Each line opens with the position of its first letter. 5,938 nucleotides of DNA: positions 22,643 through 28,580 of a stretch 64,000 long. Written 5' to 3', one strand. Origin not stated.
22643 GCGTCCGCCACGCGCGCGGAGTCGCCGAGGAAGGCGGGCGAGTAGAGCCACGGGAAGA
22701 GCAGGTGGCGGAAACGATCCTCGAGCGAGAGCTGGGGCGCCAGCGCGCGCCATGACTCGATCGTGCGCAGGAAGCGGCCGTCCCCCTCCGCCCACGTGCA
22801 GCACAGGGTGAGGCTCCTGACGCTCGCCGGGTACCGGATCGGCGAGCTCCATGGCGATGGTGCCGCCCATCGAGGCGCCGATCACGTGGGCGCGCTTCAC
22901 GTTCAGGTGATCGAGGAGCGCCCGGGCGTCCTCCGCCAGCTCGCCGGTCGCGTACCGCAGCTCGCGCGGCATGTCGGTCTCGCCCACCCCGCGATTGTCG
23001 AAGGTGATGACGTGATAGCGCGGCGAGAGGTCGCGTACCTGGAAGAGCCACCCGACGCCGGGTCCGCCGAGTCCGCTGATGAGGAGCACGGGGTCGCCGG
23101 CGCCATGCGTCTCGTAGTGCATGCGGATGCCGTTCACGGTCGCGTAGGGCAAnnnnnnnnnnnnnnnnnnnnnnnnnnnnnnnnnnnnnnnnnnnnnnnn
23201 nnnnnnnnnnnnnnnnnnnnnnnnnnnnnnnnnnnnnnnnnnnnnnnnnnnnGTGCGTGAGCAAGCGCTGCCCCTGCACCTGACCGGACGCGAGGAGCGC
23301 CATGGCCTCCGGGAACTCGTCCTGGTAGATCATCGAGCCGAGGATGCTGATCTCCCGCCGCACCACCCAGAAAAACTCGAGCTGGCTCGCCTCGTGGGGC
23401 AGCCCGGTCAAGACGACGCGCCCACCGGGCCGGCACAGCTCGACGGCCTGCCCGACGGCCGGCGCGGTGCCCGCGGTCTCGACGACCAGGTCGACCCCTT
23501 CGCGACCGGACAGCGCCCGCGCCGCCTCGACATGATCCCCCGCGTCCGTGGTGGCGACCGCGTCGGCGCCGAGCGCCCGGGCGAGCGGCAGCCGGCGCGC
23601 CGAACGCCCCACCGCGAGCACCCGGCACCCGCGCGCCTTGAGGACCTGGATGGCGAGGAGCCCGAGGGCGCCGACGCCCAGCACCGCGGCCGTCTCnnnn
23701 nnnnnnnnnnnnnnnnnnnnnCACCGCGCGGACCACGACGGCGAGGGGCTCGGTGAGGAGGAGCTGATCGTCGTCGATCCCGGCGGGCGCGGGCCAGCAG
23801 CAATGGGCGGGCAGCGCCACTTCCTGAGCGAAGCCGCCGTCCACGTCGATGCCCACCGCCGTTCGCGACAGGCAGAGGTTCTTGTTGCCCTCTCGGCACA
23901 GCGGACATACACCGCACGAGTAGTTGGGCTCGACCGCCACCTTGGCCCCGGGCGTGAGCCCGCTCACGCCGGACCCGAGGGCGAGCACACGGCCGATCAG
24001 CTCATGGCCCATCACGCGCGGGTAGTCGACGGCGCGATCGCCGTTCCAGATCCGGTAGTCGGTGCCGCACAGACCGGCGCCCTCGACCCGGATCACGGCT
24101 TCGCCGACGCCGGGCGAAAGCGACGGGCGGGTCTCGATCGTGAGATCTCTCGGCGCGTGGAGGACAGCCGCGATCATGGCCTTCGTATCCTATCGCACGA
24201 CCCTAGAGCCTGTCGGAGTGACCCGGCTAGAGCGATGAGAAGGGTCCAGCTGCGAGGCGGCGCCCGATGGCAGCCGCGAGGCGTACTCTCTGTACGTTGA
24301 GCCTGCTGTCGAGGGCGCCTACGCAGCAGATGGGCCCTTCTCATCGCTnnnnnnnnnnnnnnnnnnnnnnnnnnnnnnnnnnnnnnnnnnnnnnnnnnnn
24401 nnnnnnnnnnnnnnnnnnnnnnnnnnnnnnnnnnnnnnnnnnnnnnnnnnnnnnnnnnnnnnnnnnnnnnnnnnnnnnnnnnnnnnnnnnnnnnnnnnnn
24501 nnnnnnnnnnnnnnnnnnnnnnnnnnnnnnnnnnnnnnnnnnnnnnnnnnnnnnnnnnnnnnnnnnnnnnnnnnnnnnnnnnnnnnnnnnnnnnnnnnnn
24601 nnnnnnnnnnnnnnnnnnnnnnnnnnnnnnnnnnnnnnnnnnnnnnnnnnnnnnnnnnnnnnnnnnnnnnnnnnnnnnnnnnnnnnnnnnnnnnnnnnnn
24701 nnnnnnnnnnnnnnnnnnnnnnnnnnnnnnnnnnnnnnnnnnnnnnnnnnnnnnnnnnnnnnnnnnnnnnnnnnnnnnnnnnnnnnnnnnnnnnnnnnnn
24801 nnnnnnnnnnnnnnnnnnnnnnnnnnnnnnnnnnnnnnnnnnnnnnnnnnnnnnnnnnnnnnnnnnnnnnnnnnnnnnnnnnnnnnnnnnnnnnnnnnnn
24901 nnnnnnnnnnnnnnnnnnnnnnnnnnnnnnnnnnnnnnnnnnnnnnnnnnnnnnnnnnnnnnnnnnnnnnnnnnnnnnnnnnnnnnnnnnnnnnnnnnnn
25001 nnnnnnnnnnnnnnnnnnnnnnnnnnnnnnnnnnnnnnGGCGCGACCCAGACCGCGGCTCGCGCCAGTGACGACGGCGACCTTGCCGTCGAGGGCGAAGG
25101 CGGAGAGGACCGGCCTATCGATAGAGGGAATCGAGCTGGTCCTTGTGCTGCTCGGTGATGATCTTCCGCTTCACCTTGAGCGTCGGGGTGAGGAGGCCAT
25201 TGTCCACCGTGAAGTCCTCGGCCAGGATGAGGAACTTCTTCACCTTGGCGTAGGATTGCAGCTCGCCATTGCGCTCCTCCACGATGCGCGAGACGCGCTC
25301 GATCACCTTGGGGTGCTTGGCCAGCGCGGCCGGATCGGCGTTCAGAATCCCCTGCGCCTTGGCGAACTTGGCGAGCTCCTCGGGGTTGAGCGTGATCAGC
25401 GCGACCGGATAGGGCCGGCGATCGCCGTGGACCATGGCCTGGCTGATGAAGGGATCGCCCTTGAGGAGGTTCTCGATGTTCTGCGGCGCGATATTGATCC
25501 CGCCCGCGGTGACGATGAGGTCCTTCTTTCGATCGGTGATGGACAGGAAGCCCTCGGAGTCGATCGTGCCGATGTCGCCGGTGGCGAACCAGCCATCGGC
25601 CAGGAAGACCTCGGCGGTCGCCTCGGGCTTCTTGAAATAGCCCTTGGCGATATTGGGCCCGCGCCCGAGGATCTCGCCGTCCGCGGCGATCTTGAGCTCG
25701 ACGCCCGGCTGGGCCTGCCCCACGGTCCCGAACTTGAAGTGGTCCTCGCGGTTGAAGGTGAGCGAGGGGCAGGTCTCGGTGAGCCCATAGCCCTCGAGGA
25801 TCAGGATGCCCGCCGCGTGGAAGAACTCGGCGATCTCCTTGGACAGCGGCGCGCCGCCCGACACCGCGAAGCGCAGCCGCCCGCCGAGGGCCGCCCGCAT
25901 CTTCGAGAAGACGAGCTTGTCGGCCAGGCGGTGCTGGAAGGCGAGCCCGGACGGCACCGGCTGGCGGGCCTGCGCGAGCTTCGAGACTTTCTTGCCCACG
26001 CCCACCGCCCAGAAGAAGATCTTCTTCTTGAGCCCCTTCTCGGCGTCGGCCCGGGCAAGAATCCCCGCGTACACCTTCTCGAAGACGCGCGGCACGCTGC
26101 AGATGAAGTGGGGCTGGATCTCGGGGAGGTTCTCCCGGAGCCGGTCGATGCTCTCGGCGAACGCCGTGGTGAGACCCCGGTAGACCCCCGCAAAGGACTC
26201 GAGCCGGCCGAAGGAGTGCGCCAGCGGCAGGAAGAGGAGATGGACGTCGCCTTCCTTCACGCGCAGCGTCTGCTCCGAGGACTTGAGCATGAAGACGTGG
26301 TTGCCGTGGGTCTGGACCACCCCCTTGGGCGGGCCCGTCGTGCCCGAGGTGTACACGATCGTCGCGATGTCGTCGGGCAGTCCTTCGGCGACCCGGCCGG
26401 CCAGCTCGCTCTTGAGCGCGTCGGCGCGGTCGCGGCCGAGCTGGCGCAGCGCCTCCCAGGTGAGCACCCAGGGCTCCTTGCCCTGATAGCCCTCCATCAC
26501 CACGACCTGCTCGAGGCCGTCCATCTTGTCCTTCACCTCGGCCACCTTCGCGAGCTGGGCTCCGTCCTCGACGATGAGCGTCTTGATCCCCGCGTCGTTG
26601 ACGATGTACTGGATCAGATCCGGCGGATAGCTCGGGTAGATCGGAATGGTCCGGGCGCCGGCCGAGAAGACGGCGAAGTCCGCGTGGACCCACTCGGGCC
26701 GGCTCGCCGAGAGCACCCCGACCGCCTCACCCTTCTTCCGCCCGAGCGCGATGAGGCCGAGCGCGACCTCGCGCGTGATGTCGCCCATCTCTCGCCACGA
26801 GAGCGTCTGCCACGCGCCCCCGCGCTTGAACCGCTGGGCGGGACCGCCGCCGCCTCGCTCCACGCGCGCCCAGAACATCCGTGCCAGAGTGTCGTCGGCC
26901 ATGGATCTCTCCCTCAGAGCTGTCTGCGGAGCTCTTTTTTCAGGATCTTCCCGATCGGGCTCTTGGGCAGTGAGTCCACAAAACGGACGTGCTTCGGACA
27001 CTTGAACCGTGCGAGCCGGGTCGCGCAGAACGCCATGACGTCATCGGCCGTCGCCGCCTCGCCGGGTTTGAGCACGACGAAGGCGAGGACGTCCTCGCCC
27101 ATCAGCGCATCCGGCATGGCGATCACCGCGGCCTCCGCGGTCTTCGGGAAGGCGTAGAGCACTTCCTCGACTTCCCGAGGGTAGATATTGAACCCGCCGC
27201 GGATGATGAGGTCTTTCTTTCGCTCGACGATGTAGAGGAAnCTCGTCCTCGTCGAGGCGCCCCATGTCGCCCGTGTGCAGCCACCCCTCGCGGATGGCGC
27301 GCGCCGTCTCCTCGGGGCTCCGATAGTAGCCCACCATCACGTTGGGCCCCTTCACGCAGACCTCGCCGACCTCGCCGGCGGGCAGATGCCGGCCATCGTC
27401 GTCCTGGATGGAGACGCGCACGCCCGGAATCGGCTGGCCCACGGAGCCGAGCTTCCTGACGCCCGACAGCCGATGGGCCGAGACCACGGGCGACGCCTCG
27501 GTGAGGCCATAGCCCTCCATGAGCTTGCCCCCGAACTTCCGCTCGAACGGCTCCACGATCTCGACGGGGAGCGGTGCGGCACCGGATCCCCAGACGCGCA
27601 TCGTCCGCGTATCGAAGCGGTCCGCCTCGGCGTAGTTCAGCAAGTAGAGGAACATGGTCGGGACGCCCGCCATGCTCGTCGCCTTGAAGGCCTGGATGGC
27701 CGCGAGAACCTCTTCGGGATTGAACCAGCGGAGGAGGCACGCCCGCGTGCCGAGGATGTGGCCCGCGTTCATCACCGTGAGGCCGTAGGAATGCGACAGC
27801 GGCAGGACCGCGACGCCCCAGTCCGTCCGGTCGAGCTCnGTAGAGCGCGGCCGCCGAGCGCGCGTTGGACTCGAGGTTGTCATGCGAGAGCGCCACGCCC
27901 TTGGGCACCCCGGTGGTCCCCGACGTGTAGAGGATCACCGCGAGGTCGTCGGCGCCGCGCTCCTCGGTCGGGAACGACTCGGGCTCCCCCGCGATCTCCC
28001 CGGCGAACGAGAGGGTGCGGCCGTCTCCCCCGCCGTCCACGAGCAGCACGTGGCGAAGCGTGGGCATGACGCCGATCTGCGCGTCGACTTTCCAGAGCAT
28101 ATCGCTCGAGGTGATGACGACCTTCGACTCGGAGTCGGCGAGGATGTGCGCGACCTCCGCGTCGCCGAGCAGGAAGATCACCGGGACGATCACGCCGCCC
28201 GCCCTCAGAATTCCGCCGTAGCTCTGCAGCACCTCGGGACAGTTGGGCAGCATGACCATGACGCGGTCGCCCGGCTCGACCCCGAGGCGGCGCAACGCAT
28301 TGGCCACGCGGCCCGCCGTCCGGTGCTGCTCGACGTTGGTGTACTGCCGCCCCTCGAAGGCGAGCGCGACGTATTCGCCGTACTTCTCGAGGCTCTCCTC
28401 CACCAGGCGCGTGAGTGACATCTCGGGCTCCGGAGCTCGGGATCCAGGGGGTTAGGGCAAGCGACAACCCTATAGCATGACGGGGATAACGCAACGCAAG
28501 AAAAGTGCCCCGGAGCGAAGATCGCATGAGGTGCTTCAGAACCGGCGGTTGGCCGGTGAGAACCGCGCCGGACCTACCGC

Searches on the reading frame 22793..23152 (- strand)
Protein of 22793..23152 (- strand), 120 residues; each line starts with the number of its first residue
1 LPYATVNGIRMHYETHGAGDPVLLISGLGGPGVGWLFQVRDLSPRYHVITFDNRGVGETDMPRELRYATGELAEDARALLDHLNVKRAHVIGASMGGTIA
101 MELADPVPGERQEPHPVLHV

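Call 28: search_protein_families(library=pfam, proteins=[window:22793-23152:-], max_evalue=0.001)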
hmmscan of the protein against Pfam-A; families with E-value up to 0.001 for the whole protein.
window:22793-23152:- (120 aa): 3 families
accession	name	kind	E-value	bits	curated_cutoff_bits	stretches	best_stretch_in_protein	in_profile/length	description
PF00561.26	Abhydrolase_1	-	3.8e-20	73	25.8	1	21-105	2-88/245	alpha/beta hydrolase fold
PF12697.13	Abhydrolase_6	-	1.4e-11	45.9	26.3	1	22-104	1-84/217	Alpha/beta hydrolase family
PF12146.15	Hydrolase_4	-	1.2e-06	28.5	27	1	46-106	32-96/239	Serine aminopeptidase, S33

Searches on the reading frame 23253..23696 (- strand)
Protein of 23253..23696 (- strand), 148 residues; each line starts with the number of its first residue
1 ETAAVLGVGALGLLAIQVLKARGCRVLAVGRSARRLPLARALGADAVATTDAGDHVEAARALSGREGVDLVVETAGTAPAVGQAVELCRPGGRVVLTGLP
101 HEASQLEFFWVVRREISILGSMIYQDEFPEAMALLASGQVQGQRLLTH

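Call 28: search_protein_families(library=pfam, proteins=[window:23253-23696:-], max_evalue=0.001)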
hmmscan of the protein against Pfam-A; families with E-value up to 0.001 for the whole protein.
window:23253-23696:- (148 aa): 3 families
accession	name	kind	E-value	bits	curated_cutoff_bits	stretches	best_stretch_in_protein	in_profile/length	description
PF00107.32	ADH_zinc_N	-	9.1e-33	113.4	31.8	1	10-136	1-128/129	Zinc-binding dehydrogenase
PF16912.11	Glu_dehyd_C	-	2.7e-12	47.1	34.9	1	1-103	32-135/211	Glucose dehydrogenase C-terminus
PF13602.12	ADH_zinc_N_2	-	6.3e-07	30.8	27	1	42-141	1-104/134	Zinc-binding dehydrogenase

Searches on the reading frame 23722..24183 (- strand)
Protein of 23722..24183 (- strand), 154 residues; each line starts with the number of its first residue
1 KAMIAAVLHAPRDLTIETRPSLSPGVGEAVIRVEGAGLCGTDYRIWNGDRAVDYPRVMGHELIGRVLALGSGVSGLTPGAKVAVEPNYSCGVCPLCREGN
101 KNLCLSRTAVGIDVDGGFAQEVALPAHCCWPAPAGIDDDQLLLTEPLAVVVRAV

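Call 28: search_protein_families(library=pfam, proteins=[window:23722-24183:-], max_evalue=0.001)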
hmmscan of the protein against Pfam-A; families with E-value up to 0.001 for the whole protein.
window:23722-24183:- (154 aa): 1 family
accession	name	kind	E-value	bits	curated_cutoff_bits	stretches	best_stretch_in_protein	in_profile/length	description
PF08240.17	ADH_N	-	1.6e-27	96.2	23.5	1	27-133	3-103/104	Alcohol dehydrogenase GroES-like domain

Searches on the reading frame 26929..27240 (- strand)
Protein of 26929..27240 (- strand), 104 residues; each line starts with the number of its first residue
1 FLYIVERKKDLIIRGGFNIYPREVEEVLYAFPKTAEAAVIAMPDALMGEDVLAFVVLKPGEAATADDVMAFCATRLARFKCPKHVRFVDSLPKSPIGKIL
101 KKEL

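Call 27: search_protein_families(library=pfam, proteins=[window:26929-27240:-], max_evalue=0.001)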
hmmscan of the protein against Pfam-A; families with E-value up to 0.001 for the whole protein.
window:26929-27240:- (104 aa): 1 family
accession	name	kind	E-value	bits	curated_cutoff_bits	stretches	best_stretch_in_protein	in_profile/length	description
PF13193.12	AMP-binding_C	-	5.5e-22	78.9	24.5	1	23-98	1-76/76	AMP-binding enzyme C-terminal domain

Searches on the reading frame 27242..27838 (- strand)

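Call 26: search_protein_families(library=pfam, proteins=[window:27242-27838:-], max_evalue=0.001)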
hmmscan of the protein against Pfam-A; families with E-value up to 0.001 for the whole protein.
window:27242-27838:- (199 aa): 1 family
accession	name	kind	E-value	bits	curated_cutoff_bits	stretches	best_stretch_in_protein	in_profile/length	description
PF00501.34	AMP-binding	-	1.4e-42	146.3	29.9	1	9-172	209-384/384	AMP-binding enzyme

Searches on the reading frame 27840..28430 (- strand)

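Call 26: search_protein_families(library=pfam, proteins=[window:27840-28430:-], max_evalue=0.001)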
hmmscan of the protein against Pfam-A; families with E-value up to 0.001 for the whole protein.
window:27840-28430:- (197 aa): 1 family
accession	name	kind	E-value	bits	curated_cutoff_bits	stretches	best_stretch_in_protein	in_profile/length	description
PF00501.34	AMP-binding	-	2.5e-46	158.6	29.9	1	11-193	2-194/384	AMP-binding enzyme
